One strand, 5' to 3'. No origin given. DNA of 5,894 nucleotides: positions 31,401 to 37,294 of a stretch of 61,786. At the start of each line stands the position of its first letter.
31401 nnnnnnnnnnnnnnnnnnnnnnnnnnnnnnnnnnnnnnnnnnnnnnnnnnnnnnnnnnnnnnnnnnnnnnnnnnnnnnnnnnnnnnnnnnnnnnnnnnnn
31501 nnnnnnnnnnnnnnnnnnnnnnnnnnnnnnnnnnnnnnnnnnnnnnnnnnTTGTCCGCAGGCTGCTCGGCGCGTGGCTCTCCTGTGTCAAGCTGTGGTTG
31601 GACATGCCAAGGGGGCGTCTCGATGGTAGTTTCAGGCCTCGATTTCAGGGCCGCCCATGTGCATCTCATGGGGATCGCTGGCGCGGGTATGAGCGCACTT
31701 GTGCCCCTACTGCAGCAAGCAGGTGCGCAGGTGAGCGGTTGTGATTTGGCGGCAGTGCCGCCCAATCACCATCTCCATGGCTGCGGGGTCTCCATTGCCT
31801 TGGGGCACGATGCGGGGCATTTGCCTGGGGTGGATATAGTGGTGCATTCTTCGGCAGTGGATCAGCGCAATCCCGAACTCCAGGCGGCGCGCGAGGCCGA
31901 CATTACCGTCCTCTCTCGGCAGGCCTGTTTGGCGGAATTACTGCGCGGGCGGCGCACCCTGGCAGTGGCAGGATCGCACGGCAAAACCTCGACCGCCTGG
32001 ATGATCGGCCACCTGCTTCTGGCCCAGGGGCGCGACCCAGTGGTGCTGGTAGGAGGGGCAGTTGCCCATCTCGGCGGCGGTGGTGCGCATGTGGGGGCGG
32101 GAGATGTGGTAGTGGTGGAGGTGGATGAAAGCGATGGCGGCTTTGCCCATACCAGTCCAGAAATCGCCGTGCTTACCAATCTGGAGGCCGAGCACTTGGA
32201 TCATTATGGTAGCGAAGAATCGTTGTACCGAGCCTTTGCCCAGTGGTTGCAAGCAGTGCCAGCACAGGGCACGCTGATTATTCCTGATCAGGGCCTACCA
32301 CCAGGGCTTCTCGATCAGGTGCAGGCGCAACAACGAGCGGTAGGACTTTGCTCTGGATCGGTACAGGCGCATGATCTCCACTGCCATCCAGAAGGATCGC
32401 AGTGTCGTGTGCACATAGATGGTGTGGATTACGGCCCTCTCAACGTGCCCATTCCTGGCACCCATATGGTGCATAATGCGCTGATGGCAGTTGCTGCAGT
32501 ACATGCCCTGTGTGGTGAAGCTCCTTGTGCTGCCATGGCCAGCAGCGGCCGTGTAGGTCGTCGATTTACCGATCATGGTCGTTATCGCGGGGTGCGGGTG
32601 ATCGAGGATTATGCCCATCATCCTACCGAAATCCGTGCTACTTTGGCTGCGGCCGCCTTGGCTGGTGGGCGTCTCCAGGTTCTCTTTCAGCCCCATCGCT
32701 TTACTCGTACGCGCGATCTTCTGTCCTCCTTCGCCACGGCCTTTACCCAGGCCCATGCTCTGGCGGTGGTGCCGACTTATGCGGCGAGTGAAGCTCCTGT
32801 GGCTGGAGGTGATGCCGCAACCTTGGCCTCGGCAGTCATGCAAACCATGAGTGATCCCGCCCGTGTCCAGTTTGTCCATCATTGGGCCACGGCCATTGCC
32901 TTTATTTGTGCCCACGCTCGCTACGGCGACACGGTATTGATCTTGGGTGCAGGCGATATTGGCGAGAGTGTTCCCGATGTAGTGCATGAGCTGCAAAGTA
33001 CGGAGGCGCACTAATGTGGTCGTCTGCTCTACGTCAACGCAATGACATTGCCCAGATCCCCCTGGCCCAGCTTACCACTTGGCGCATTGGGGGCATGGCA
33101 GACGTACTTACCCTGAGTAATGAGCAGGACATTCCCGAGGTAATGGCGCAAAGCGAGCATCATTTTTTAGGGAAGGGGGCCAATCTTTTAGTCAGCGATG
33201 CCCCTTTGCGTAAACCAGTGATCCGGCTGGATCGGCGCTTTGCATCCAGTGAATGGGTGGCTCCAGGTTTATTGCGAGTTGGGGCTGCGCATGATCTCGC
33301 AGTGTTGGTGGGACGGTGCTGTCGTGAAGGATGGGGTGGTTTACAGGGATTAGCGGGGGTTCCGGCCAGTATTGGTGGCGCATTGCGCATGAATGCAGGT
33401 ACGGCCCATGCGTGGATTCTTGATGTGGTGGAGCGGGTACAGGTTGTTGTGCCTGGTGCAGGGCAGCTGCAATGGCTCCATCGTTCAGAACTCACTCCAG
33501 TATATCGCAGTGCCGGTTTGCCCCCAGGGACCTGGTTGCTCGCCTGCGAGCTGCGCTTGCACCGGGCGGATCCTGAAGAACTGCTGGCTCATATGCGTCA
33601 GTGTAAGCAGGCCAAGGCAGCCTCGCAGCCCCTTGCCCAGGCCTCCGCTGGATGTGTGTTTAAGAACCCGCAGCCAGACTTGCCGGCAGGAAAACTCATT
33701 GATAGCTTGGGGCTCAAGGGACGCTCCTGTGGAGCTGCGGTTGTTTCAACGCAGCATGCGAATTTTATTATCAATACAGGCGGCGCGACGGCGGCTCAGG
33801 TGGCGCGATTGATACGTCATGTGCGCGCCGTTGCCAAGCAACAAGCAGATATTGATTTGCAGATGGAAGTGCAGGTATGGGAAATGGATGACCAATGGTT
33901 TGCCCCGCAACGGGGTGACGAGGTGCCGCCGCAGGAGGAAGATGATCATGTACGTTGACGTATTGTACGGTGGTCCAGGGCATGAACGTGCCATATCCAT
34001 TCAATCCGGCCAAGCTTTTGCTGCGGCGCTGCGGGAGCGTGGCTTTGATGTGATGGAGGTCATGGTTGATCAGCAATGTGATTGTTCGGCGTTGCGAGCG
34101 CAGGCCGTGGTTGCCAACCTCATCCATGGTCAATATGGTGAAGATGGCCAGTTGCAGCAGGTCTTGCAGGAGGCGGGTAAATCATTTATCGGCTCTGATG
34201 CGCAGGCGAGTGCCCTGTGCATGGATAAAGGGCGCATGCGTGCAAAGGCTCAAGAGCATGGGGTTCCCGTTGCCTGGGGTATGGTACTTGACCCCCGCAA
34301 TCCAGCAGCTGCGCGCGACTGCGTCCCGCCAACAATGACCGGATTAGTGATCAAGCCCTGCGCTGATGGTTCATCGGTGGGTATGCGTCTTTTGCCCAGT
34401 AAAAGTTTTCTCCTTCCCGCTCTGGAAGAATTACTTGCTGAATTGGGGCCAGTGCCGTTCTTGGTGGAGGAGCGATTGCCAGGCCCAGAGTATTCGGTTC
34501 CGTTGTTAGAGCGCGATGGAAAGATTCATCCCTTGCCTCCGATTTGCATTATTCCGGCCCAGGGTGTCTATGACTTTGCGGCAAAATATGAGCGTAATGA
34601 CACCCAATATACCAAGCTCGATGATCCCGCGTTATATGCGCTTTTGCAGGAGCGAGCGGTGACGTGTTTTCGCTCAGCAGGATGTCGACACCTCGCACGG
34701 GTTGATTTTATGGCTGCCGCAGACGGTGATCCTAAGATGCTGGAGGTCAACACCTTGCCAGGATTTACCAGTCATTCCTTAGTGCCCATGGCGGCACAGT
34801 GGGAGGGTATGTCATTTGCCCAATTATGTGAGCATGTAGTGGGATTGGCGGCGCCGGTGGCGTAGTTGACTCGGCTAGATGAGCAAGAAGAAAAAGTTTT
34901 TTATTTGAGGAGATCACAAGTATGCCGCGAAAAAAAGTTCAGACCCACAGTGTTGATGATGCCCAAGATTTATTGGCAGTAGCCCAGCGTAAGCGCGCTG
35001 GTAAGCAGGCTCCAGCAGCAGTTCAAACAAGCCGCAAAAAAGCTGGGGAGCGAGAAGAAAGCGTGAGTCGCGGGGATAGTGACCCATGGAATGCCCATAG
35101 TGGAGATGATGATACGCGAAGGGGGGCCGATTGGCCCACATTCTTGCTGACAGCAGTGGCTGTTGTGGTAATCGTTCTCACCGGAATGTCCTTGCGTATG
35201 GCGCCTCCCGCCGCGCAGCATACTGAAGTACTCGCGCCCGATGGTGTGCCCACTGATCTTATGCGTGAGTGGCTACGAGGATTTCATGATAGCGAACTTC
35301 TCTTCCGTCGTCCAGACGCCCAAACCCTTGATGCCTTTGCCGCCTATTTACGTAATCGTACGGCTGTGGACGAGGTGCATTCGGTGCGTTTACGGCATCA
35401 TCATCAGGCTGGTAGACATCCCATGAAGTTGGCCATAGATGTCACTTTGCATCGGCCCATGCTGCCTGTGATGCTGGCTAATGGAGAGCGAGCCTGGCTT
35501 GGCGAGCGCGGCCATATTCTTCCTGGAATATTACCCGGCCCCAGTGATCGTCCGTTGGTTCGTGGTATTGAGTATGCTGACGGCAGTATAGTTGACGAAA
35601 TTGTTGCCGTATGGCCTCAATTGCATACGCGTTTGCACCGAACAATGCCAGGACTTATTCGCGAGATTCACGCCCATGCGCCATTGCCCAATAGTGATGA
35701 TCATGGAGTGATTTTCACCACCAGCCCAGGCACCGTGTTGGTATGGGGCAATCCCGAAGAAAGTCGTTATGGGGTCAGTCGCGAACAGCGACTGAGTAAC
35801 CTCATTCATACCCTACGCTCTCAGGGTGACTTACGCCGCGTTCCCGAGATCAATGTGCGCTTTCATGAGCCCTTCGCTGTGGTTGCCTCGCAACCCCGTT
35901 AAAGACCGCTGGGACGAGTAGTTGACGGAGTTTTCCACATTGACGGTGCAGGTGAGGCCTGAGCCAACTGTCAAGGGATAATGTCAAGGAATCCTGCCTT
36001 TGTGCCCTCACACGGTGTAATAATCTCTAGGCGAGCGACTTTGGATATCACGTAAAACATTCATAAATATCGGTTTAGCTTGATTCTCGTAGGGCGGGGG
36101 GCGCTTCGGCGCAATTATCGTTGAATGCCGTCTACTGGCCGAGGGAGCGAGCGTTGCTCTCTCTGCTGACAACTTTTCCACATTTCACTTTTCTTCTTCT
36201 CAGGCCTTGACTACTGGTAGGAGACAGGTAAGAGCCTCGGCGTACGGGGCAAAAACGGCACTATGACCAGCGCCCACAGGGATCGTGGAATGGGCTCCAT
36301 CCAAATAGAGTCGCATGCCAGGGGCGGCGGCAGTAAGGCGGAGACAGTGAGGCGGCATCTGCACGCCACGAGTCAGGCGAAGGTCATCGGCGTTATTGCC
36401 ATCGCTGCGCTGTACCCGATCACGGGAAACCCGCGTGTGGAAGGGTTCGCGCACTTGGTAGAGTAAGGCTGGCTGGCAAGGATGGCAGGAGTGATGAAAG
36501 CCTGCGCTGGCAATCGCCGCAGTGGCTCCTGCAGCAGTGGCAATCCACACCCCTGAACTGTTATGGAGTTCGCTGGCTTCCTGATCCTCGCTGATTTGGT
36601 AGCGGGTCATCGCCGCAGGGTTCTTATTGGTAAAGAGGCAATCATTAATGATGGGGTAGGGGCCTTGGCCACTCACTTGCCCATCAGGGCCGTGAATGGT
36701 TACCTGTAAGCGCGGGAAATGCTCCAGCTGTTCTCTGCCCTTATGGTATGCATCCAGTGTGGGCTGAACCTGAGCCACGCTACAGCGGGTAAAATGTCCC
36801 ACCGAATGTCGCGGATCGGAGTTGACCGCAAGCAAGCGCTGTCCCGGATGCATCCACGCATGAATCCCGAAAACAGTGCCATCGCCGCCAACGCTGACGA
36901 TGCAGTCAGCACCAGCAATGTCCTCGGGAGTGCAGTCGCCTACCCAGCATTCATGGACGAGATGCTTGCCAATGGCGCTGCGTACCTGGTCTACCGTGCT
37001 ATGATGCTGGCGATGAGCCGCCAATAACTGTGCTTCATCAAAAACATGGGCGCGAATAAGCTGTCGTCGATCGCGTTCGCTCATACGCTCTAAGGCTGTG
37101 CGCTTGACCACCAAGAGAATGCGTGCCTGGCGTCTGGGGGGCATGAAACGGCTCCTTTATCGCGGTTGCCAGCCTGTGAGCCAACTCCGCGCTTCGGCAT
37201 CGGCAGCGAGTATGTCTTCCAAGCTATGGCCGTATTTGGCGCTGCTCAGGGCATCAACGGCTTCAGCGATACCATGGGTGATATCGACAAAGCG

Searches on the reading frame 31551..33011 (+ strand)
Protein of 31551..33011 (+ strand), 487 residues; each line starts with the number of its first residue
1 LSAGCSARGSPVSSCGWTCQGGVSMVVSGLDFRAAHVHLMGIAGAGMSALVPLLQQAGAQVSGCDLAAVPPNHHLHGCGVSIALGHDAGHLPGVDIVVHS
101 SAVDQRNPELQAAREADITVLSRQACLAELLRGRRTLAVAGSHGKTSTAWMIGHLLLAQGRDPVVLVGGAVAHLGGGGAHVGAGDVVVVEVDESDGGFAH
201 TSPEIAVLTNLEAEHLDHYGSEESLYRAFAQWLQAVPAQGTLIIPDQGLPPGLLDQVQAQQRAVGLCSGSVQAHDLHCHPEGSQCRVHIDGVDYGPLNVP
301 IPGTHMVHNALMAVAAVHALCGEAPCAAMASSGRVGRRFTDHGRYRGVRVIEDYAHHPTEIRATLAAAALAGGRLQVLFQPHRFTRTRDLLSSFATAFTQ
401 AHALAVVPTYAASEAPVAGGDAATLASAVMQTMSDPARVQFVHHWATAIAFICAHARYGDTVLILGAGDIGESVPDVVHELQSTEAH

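Call 73: search_protein_families(library=pfam, proteins=[window:31551-33011:+], max_evalue=0.001)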
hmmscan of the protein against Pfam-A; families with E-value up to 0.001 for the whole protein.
window:31551-33011:+ (487 aa): 3 families
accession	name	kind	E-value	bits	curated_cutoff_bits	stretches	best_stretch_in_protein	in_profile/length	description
PF08245.18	Mur_ligase_M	-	2e-21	77.3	24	1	139-317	1-200/200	Mur ligase middle domain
PF01225.30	Mur_ligase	-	5.6e-20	71.9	21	1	36-134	1-94/95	Mur ligase family, catalytic domain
PF02875.26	Mur_ligase_C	-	1.2e-16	62.1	28.4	1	337-468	1-127/127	Mur ligase, glutamate ligase domain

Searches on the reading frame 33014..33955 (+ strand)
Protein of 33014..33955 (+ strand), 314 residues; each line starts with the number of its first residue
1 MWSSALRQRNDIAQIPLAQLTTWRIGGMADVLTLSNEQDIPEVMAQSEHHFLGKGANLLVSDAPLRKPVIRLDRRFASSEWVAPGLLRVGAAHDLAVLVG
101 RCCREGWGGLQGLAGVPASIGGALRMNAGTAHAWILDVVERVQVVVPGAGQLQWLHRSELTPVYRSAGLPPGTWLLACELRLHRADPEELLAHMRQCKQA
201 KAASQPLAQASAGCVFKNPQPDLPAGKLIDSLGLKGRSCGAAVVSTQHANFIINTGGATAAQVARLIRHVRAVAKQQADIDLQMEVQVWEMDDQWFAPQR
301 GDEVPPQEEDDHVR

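Call 73: search_protein_families(library=pfam, proteins=[window:33014-33955:+], max_evalue=0.001)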
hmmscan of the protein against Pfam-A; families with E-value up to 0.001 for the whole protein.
window:33014-33955:+ (314 aa): 2 families
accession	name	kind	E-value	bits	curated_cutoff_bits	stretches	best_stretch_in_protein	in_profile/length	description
PF02873.21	MurB_C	-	1.1e-30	106.2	27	1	192-288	4-98/99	UDP-N-acetylenolpyruvoylglucosamine reductase, C-terminal domain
PF01565.28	FAD_binding_4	-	2.5e-06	27.7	26.4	1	36-154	9-137/139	FAD binding domain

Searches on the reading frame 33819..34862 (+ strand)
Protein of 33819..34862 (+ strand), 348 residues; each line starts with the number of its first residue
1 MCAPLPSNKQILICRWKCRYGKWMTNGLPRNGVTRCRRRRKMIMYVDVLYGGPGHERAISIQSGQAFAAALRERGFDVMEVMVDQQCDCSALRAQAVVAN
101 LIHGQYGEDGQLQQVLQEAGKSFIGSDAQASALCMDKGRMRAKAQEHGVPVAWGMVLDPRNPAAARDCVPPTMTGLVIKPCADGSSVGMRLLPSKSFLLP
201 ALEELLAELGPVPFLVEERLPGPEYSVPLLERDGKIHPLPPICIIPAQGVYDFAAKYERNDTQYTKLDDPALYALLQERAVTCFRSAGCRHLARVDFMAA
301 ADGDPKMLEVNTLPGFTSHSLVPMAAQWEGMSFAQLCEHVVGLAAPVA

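Call 39: search_protein_families(library=pfam, proteins=[window:33819-34862:+], max_evalue=0.00001)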
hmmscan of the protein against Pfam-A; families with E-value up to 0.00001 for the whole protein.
window:33819-34862:+ (348 aa): 2 families
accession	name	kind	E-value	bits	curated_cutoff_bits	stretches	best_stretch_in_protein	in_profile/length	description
PF07478.18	Dala_Dala_lig_C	-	1.1e-31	110.4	24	1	176-341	39-203/204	D-ala D-ala ligase C-terminus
PF01820.27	Dala_Dala_lig_N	-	1.2e-13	52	34.6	0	94-126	89-121/121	D-ala D-ala ligase N-terminus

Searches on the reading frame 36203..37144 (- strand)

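Call 39: search_protein_families(library=pfam, proteins=[window:36203-37144:-], max_evalue=0.00001)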
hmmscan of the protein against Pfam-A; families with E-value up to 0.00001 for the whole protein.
window:36203-37144:- (314 aa): 1 family
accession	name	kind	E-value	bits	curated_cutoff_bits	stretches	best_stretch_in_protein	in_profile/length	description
PF01513.26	NAD_kinase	-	7.7e-06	26.7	25.5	0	46-136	41-128/130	ATP-NAD kinase N-terminal domain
